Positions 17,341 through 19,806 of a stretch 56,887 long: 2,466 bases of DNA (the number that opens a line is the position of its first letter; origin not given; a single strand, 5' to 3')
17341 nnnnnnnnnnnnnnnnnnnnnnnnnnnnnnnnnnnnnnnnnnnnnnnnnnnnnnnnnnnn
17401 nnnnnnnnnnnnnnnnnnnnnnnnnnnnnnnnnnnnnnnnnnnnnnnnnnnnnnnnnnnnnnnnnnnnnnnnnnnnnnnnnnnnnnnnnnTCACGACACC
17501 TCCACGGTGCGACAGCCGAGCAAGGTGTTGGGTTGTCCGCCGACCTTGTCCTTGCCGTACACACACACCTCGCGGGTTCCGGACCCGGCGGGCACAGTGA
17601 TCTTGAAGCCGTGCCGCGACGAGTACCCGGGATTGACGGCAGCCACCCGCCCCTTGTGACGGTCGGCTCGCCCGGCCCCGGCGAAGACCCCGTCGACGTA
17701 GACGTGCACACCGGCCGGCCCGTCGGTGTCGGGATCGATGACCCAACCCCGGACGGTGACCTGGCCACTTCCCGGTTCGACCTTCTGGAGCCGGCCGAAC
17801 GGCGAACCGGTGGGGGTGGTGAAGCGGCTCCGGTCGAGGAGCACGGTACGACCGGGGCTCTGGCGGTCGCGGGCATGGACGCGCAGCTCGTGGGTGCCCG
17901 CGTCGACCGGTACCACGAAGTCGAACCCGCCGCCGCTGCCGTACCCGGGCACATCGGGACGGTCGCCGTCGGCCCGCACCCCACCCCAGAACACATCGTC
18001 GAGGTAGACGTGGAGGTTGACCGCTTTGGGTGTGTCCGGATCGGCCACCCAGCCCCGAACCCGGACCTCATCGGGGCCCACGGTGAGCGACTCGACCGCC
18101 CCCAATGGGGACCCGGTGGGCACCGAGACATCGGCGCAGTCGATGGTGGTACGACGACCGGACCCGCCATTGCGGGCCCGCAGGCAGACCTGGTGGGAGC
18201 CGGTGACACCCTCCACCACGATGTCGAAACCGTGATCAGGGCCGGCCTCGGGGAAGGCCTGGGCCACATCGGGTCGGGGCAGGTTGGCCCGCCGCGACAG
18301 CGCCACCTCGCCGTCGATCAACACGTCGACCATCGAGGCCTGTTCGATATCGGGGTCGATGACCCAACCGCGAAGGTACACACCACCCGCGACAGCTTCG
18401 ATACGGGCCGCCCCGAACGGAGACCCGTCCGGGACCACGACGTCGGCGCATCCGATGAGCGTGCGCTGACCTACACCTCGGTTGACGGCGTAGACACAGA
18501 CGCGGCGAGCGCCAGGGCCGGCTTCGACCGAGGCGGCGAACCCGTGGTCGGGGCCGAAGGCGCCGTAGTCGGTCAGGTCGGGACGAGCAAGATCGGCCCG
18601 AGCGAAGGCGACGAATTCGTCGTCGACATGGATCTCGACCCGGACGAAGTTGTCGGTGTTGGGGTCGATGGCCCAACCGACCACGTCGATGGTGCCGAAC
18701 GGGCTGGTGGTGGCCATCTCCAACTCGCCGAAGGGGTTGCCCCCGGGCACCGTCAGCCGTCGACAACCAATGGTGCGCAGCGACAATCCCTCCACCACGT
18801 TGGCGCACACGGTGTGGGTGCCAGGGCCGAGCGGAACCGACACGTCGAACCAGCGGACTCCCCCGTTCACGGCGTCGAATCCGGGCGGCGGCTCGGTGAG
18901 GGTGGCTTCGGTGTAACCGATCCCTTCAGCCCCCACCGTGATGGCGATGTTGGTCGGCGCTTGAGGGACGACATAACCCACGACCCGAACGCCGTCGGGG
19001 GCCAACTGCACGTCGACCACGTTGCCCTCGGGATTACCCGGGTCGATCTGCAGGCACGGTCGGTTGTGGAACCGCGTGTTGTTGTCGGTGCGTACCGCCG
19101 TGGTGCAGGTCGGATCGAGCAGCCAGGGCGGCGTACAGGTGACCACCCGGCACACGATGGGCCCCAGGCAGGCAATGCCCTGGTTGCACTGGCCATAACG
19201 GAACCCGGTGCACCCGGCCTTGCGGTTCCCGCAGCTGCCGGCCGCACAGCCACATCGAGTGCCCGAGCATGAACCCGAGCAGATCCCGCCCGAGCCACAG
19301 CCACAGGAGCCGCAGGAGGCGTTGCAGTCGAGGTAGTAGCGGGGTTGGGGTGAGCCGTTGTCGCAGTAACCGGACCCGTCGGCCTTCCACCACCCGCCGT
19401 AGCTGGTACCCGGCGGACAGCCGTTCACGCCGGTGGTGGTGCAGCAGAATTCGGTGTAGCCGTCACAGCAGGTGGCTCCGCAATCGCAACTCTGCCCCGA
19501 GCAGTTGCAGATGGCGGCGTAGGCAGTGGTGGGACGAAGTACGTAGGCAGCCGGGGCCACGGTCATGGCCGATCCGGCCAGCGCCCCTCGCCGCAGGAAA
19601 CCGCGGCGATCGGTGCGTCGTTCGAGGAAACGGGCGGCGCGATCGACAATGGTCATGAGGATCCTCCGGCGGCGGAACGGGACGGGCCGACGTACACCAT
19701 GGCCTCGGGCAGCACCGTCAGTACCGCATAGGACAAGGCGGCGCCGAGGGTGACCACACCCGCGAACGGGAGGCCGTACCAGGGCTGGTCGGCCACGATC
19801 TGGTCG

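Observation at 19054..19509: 26 cysteines in about 150 residues, exported by Tat, with a possible TTQ-site look-alike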

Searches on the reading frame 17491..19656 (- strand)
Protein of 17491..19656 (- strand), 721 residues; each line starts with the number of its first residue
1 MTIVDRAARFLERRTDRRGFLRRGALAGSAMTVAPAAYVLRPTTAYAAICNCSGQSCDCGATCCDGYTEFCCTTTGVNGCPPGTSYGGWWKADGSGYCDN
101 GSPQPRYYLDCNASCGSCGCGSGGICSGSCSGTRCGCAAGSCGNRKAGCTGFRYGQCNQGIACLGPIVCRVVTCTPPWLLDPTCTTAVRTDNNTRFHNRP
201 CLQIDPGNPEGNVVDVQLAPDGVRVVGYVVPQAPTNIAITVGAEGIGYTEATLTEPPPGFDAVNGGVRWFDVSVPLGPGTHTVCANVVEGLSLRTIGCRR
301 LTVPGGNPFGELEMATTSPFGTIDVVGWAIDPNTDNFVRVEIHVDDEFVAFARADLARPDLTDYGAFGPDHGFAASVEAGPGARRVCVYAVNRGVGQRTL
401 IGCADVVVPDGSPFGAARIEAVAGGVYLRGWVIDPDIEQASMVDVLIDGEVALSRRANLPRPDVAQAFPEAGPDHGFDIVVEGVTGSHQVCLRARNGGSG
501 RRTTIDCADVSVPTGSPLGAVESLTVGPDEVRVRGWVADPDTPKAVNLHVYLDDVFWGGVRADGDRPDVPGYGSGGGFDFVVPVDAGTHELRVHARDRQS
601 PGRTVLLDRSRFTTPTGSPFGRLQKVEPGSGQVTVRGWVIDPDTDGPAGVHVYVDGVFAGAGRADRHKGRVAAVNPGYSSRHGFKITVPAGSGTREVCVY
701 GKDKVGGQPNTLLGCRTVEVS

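Call 4: search_protein_families(library=pfam, proteins=[window:17491-19656:-], max_evalue=0.01)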
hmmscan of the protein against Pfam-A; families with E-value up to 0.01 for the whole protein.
window:17491-19656:- (721 aa): 0 families

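Call 5: search_protein_families(library=ncbifam, proteins=[window:17491-19656:-], max_evalue=1)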
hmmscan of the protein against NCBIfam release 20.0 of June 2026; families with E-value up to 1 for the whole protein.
window:17491-19656:- (721 aa): 0 families

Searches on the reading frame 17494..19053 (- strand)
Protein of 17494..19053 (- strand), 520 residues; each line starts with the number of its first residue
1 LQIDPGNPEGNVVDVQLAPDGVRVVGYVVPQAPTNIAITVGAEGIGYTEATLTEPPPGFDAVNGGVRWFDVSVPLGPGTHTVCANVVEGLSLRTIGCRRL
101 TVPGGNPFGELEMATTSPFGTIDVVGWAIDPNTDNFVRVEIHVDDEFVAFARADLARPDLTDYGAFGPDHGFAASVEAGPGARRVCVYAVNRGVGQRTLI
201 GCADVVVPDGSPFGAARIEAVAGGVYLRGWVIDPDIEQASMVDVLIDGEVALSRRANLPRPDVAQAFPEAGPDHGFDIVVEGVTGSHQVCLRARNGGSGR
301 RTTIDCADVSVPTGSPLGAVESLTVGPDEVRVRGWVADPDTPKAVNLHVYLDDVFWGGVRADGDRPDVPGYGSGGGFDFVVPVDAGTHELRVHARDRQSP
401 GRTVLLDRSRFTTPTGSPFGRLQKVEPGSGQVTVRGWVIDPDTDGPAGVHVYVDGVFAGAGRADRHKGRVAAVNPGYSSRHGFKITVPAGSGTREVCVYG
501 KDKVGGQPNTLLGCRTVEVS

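Call 6: search_protein_families(library=pfam, proteins=[window:17494-19053:-], max_evalue=10)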
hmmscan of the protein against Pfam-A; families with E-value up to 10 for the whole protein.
seq(520 aa): 1 family
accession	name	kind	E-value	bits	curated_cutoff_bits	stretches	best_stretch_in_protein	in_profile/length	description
PF17957.7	Big_7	-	0.0016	19.5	24.1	1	429-459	17-45/70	Bacterial Ig domain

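Call 61: search_solved_structures(query=window:17494-18741:-, max_evalue=1)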
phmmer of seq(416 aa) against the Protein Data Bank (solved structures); distinct sequences matched with E-value up to 1: 0.
